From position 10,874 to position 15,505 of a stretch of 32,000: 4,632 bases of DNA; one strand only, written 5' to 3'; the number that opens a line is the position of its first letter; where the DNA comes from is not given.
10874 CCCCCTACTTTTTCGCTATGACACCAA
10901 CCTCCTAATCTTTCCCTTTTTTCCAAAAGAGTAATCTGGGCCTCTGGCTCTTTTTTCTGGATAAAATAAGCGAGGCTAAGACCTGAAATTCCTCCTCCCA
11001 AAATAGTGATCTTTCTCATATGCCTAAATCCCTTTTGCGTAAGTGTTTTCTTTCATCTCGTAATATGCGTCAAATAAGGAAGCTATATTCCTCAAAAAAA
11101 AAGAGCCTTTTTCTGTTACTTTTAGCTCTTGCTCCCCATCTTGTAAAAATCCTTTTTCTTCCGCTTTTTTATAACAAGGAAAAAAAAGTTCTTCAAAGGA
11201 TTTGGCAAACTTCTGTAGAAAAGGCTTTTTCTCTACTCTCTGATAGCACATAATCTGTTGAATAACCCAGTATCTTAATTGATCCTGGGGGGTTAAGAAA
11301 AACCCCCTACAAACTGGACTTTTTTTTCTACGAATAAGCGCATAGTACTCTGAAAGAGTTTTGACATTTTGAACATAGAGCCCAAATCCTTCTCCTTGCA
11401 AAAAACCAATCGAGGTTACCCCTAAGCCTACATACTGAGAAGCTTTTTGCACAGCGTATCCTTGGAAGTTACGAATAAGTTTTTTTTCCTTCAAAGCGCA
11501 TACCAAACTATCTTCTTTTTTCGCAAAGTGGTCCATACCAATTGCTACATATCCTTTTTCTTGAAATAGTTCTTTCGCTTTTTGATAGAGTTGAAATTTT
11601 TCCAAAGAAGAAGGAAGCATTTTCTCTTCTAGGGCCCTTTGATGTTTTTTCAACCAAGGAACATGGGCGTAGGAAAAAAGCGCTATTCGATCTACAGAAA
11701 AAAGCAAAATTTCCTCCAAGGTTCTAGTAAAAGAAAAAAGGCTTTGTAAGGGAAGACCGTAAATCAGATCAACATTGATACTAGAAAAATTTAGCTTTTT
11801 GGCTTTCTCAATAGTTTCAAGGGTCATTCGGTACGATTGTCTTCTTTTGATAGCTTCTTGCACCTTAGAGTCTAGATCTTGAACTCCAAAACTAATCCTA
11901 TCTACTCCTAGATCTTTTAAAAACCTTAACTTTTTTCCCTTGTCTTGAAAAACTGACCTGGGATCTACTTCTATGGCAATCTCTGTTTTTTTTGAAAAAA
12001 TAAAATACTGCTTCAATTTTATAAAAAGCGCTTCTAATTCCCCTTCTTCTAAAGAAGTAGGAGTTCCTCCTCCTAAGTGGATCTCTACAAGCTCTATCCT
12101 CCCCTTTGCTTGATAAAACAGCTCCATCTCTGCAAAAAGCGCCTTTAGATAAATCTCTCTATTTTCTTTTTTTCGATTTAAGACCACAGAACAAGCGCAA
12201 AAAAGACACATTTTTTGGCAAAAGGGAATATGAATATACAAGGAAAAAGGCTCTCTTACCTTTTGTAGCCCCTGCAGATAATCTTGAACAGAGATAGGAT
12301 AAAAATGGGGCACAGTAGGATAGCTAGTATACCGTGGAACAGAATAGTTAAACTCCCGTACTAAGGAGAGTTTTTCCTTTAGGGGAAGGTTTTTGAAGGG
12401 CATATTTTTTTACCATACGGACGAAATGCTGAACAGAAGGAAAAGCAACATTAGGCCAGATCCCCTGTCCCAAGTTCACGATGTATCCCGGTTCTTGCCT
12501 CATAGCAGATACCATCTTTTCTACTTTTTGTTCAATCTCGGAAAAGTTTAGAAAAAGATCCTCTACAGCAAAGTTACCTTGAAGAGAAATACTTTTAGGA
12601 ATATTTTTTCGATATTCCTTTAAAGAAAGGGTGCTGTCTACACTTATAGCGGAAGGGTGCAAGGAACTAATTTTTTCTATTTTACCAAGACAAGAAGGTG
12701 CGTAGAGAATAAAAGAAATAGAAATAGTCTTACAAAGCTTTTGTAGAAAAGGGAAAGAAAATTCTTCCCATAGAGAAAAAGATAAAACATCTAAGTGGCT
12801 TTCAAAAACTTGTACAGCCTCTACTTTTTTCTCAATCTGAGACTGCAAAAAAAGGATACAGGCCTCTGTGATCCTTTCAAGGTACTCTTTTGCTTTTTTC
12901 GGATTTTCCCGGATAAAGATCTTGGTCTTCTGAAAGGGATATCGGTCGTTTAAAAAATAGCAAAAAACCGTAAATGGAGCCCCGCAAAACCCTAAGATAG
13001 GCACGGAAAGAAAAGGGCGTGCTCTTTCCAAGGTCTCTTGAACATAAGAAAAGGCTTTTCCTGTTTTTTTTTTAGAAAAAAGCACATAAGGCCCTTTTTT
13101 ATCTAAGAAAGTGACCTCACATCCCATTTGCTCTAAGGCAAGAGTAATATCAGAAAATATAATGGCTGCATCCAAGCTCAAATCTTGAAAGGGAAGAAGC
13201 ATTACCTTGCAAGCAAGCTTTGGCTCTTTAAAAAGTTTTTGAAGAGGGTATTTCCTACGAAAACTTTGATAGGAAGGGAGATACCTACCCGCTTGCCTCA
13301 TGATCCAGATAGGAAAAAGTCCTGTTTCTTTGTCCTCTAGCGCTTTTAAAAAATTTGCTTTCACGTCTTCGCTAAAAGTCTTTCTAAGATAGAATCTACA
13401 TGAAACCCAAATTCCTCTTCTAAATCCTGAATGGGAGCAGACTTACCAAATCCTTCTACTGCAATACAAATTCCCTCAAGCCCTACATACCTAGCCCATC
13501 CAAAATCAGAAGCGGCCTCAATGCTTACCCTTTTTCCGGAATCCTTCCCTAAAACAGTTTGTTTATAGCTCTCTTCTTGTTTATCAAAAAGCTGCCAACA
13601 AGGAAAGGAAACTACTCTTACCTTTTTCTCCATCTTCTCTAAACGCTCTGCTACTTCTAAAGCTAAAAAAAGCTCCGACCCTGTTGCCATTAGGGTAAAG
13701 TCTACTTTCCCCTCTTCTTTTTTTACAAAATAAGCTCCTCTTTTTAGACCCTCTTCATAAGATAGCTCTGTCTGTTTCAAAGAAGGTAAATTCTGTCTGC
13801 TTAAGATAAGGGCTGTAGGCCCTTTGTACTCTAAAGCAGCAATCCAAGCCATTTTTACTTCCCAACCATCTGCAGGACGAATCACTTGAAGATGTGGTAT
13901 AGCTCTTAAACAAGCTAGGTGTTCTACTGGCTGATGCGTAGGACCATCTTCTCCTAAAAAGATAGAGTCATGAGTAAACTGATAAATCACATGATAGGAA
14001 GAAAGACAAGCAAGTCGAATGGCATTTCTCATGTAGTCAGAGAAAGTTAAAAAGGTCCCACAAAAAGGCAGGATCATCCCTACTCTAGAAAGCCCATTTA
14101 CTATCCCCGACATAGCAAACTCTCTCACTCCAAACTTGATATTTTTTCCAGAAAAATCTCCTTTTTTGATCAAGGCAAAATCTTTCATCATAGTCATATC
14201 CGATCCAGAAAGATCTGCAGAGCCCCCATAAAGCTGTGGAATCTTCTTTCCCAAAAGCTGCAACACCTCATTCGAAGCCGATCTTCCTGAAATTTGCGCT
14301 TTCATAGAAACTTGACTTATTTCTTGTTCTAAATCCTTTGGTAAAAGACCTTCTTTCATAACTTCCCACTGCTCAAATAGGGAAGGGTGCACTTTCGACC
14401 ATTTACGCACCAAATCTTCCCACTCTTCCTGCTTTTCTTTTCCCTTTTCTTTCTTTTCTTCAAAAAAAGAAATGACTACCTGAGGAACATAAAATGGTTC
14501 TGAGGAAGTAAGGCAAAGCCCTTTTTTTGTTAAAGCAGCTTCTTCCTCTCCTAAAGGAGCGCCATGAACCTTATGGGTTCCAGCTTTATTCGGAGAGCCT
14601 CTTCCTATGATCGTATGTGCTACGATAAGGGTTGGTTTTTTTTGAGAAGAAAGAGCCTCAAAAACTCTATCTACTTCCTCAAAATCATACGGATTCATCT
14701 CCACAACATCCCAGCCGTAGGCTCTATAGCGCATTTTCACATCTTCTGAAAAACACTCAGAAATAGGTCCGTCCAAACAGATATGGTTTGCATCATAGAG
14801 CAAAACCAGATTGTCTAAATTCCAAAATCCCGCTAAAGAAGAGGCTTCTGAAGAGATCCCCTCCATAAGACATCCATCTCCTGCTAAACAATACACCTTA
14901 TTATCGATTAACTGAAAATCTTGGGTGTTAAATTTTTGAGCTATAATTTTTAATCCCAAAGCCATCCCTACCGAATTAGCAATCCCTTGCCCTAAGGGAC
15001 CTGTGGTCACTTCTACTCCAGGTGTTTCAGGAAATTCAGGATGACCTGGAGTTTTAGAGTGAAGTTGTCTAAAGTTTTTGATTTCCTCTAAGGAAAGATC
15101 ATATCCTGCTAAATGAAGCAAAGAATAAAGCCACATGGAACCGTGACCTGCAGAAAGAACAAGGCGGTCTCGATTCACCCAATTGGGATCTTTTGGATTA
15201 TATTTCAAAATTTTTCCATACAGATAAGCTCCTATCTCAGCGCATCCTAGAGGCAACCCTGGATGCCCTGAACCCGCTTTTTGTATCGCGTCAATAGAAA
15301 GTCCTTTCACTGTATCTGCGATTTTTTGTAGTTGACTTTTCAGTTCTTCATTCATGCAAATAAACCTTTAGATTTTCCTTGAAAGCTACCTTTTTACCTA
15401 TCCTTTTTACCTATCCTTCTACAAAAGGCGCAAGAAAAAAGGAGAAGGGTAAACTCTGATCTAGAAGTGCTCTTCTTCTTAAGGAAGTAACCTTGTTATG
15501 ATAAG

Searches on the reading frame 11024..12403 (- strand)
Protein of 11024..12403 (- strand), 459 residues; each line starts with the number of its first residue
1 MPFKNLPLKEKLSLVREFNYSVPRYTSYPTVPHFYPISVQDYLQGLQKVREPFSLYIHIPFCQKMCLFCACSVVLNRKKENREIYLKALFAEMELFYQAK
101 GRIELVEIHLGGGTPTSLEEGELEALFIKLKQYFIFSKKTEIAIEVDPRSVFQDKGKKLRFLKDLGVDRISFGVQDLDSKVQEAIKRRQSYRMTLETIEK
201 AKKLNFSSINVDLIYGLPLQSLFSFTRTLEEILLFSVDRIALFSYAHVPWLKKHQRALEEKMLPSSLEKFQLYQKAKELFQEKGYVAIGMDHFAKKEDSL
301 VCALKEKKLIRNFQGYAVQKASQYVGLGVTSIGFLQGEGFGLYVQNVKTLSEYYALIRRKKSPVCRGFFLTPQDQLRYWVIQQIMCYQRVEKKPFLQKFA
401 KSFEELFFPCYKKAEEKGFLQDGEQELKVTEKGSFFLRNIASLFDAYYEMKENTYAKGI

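Call 51: search_protein_families(library=pfam, proteins=[window:11024-12403:-], max_evalue=1)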
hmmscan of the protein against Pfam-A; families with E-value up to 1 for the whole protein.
window:11024-12403:- (459 aa): 2 families
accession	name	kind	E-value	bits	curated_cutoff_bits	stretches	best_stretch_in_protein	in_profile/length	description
PF04055.27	Radical_SAM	-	1.5e-24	87.5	29.5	1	56-230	1-164/166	Radical SAM superfamily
PF06969.22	HemN_C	-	2.2e-05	24.9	24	1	370-436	1-67/67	HemN C-terminal domain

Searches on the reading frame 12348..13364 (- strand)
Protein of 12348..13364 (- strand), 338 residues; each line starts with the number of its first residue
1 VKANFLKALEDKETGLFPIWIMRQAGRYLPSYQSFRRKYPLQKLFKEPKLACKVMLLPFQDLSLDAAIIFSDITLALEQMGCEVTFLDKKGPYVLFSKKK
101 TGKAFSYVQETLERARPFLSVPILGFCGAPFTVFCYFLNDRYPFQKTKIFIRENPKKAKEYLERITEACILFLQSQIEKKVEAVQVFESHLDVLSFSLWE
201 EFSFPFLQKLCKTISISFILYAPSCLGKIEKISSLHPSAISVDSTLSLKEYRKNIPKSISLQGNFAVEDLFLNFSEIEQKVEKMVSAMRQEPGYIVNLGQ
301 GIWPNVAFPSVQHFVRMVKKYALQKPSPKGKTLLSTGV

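Call 51: search_protein_families(library=pfam, proteins=[window:12348-13364:-], max_evalue=1)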
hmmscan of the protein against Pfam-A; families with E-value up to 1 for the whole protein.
window:12348-13364:- (338 aa): 1 family
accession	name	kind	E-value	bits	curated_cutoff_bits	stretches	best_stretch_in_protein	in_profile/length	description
PF01208.23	URO-D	-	1.9e-74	251.2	23.9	1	3-321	4-346/346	Uroporphyrinogen decarboxylase (URO-D)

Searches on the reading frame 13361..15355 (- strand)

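Call 51: search_protein_families(library=pfam, proteins=[window:13361-15355:-], max_evalue=1)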
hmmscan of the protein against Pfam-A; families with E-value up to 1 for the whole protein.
window:13361-15355:- (664 aa): 7 families
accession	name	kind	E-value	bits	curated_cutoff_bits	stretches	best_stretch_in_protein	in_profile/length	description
PF00456.26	Transketolase_N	-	1.4e-129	432.4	22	1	10-339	3-334/334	Transketolase, thiamine diphosphate binding domain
PF02779.29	Transket_pyr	-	1.1e-46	159.1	27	1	354-524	2-173/174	Transketolase, pyrimidine binding domain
PF22613.1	Transketolase_C_1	-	1e-37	129.2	27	1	540-651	1-112/113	Transketolase-like TK C-terminal domain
PF02780.25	Transketolase_C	-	3.1e-11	43.7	25.9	1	549-656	8-124/124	Transketolase, C-terminal domain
PF02775.26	TPP_enzyme_C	-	0.0045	17.2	21.9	1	125-169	30-63/151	Thiamine pyrophosphate enzyme, C-terminal TPP binding domain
PF13292.11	DXP_synthase_N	-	0.011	15.4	21.2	1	6-190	15-172/274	1-deoxy-D-xylulose-5-phosphate synthase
PF25711.1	crAss_THB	-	0.067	13.6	27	1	141-165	49-73/113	Crassvirus tail hub protein B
